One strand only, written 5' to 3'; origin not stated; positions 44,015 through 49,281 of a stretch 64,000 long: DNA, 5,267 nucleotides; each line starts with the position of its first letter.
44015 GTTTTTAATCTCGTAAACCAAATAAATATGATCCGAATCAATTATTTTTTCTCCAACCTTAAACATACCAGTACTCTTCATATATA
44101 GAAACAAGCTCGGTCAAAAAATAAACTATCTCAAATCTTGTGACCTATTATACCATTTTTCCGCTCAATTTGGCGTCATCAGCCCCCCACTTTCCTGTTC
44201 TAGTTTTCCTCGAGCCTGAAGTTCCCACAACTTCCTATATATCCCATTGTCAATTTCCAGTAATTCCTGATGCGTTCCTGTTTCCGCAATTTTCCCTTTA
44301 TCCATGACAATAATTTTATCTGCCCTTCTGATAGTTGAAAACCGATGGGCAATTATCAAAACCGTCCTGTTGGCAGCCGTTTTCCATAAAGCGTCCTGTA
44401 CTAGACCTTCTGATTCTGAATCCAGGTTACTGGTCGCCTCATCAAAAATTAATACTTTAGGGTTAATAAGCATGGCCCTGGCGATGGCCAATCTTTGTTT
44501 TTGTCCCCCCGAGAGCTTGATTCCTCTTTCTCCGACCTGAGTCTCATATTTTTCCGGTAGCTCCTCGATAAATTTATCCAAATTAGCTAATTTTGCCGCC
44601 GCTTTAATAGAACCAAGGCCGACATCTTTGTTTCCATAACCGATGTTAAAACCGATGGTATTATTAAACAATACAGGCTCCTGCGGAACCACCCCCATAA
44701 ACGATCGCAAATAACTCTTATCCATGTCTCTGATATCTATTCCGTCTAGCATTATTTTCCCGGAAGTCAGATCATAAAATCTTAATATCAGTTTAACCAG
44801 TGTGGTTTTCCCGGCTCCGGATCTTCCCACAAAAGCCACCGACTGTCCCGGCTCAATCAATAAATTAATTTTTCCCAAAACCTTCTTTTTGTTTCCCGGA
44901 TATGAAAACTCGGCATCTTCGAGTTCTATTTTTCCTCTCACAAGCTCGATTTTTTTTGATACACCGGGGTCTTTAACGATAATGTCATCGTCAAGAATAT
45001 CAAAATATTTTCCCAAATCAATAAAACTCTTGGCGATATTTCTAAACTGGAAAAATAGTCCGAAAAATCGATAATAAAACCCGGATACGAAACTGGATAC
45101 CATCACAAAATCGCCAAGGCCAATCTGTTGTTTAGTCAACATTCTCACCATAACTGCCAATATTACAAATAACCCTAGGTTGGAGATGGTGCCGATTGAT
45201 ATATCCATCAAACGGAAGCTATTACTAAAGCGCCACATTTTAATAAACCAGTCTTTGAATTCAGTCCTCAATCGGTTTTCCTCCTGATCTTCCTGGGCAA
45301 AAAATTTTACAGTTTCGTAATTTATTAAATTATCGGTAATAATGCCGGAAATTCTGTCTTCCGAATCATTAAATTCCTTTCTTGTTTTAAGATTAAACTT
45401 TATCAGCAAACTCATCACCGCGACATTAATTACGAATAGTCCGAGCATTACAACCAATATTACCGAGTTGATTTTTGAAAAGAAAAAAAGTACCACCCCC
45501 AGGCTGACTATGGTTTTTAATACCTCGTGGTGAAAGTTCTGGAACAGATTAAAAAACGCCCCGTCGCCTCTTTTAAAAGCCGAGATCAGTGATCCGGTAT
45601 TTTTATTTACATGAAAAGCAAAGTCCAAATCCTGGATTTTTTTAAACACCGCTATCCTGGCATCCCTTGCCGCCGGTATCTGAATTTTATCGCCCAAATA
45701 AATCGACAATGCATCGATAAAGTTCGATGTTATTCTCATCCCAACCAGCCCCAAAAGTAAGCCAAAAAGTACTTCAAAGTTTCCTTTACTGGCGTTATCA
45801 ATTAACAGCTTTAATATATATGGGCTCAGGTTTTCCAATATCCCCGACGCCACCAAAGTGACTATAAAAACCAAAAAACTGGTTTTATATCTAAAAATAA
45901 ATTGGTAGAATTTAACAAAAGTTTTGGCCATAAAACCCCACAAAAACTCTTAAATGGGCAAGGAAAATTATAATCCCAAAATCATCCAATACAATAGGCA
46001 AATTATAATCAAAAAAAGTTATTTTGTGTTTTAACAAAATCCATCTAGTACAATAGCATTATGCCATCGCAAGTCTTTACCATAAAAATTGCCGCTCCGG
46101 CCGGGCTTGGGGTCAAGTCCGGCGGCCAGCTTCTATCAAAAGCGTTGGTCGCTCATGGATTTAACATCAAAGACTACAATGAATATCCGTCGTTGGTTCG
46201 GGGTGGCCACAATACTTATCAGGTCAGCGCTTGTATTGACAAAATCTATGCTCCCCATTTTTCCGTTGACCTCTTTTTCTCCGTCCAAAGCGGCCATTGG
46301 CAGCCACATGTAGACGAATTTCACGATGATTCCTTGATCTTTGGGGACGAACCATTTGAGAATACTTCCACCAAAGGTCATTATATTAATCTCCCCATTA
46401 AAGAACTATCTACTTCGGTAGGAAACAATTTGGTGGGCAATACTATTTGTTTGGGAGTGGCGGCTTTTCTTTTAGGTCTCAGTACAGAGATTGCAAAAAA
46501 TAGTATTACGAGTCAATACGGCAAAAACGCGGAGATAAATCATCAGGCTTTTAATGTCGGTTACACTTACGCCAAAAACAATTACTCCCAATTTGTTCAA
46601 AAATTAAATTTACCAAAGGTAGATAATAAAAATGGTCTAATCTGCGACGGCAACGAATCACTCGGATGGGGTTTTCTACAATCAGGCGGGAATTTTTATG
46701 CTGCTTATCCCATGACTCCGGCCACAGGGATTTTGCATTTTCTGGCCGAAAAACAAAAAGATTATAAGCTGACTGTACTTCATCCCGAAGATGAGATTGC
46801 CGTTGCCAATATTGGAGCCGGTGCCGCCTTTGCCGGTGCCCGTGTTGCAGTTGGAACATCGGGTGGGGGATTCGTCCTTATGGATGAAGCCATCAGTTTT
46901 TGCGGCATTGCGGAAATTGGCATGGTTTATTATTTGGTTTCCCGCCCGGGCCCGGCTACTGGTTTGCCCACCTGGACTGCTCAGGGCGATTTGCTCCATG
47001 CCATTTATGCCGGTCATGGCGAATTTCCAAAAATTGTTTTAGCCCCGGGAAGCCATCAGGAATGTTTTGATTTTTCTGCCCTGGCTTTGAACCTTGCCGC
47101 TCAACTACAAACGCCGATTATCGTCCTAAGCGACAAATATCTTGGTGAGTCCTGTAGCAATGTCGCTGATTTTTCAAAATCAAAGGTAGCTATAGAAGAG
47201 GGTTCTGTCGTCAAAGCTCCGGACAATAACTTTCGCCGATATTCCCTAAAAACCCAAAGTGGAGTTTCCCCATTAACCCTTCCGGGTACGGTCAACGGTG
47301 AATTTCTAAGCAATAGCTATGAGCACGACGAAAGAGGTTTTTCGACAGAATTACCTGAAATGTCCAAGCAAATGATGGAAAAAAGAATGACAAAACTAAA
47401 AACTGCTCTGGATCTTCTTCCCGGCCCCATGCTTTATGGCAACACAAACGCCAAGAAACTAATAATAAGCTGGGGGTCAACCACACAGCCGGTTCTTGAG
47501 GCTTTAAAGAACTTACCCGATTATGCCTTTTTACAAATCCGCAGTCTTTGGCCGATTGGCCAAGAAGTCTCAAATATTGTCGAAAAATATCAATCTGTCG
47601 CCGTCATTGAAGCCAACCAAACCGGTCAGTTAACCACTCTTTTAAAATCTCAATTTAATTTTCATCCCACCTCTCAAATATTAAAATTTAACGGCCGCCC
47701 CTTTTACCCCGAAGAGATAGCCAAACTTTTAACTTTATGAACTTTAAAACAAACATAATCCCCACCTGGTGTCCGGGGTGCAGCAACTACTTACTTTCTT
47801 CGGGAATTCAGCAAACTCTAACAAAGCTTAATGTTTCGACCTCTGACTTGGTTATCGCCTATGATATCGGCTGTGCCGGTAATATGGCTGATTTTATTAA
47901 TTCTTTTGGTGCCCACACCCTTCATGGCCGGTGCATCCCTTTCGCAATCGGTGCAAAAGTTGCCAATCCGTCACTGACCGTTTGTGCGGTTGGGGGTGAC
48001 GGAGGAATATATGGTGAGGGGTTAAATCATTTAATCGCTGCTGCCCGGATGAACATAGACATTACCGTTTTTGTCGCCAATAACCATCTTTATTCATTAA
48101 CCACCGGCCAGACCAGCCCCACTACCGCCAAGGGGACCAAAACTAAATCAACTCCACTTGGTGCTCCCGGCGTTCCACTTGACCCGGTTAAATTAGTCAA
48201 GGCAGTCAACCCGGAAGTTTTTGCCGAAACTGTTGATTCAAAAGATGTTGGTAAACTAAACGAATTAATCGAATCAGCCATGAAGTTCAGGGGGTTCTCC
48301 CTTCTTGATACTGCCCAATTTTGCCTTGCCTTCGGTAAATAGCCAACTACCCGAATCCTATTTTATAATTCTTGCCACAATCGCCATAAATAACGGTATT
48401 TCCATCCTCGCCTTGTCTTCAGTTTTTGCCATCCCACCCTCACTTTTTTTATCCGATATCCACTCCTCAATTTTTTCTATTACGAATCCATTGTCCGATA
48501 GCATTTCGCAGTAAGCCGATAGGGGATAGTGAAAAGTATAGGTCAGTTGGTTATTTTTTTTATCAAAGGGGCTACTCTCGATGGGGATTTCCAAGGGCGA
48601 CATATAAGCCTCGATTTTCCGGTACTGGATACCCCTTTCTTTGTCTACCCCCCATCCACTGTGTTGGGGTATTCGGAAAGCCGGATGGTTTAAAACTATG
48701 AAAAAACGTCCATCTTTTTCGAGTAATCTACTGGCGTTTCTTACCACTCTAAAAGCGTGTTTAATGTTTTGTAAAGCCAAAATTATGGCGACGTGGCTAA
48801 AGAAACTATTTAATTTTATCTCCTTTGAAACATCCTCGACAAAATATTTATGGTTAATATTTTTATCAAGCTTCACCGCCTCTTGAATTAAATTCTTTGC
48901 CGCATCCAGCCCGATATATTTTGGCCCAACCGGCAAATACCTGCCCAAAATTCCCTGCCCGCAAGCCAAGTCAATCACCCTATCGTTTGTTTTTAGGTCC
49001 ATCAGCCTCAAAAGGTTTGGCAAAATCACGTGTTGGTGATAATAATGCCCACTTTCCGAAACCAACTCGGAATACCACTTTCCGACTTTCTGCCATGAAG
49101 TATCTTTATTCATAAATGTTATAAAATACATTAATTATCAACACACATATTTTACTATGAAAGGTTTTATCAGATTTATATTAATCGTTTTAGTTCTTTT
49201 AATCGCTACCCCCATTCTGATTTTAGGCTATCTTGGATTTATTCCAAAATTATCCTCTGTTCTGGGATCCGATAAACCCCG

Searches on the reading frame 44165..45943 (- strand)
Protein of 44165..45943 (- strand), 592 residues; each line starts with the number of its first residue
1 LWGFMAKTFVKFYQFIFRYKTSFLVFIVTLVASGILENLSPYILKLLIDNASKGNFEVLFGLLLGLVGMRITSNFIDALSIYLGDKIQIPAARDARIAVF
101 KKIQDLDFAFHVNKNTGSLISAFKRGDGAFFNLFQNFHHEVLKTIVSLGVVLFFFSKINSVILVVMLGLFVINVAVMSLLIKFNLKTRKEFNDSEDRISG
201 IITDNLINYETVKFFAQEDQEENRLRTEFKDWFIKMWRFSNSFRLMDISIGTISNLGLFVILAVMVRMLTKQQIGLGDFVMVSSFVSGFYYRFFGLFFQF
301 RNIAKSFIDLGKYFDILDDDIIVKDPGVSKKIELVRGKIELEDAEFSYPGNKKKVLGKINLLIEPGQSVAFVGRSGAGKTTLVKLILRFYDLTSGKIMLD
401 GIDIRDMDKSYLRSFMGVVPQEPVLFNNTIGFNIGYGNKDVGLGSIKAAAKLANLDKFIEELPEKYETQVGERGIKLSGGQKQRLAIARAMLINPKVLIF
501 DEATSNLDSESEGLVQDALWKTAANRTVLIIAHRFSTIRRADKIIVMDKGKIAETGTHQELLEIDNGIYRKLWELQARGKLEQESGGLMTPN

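Call 73: search_protein_families(library=pfam, proteins=[window:44165-45943:-], max_evalue=0.001)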
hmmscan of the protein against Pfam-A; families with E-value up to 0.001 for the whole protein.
window:44165-45943:- (592 aa): 3 families
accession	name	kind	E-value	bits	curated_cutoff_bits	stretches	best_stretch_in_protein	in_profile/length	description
PF00005.33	ABC_tran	-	5e-32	111.8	25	1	357-505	2-137/137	ABC transporter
PF00664.28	ABC_membrane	-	5.5e-22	79.2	28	1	24-289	2-270/274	ABC transporter transmembrane region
PF02463.25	SMC_N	-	2.8e-06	27.3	40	1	380-548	135-212/220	RecF/RecN/SMC N terminal domain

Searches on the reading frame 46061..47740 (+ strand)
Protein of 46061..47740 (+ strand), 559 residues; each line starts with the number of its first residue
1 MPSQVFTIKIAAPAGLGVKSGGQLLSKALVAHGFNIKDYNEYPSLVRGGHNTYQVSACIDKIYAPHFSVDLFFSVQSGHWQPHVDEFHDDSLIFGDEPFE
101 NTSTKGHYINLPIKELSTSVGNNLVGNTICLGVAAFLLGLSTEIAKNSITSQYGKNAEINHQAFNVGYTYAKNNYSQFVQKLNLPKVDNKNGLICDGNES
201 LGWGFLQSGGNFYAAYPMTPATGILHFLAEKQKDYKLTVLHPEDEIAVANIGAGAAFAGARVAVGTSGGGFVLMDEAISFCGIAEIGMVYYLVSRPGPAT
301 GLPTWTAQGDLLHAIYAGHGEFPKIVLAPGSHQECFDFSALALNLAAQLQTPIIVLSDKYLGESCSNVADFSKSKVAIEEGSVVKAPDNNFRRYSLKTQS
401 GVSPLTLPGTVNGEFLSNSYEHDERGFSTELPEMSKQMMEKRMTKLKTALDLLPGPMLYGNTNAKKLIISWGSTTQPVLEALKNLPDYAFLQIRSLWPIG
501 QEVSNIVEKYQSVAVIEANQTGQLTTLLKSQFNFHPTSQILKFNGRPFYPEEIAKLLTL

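Call 73: search_protein_families(library=pfam, proteins=[window:46061-47740:+], max_evalue=0.001)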
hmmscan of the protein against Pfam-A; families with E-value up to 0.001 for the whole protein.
window:46061-47740:+ (559 aa): 2 families
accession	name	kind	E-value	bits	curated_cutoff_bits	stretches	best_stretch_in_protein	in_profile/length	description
PF01855.24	POR_N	-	3.1e-46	158.4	27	1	209-438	7-229/231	Pyruvate flavodoxin/ferredoxin oxidoreductase, thiamine diP-bdg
PF01558.24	POR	-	4.9e-18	66.3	27.4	1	15-168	2-172/173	Pyruvate ferredoxin/flavodoxin oxidoreductase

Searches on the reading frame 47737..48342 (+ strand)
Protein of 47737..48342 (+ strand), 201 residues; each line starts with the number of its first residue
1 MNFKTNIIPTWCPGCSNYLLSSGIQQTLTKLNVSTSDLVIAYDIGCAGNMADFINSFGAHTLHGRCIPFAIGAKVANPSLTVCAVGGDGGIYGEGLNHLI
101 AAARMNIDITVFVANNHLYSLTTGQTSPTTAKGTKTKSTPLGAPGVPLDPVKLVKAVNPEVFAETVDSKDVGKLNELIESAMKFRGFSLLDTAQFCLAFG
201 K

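Call 73: search_protein_families(library=pfam, proteins=[window:47737-48342:+], max_evalue=0.001)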
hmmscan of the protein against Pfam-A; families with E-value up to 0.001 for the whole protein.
window:47737-48342:+ (201 aa): 1 family
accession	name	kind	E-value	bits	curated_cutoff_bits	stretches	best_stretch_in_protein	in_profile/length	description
PF02775.26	TPP_enzyme_C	-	6.4e-29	101.1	21.9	1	44-191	2-150/151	Thiamine pyrophosphate enzyme, C-terminal TPP binding domain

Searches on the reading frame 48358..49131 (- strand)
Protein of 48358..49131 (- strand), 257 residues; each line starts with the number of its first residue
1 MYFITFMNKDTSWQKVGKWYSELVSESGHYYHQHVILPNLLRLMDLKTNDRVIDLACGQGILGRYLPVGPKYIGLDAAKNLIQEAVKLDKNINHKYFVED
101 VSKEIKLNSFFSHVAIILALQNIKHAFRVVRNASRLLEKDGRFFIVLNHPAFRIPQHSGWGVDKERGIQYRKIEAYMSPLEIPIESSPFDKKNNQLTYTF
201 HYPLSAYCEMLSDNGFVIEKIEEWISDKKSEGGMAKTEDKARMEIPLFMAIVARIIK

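Call 73: search_protein_families(library=pfam, proteins=[window:48358-49131:-], max_evalue=0.001)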
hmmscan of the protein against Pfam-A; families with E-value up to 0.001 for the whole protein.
window:48358-49131:- (257 aa): 6 families
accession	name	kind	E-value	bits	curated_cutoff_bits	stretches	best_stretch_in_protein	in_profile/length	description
PF13489.12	Methyltransf_23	-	5.2e-10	39.7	27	1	33-216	6-159/164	Methyltransferase domain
PF08241.18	Methyltransf_11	-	3e-07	31.4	21.2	1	54-145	2-95/95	Methyltransferase domain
PF13649.12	Methyltransf_25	-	3.1e-06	28.2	27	1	52-141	1-97/97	Methyltransferase domain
PF08242.18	Methyltransf_12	-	3.2e-05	25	30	1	54-143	2-98/98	Methyltransferase domain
PF13847.12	Methyltransf_31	-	5.9e-05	23.2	27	1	47-145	2-109/145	Methyltransferase domain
PF05175.20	MTS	-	8.3e-05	22.7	23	1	40-149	23-142/170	Methyltransferase small domain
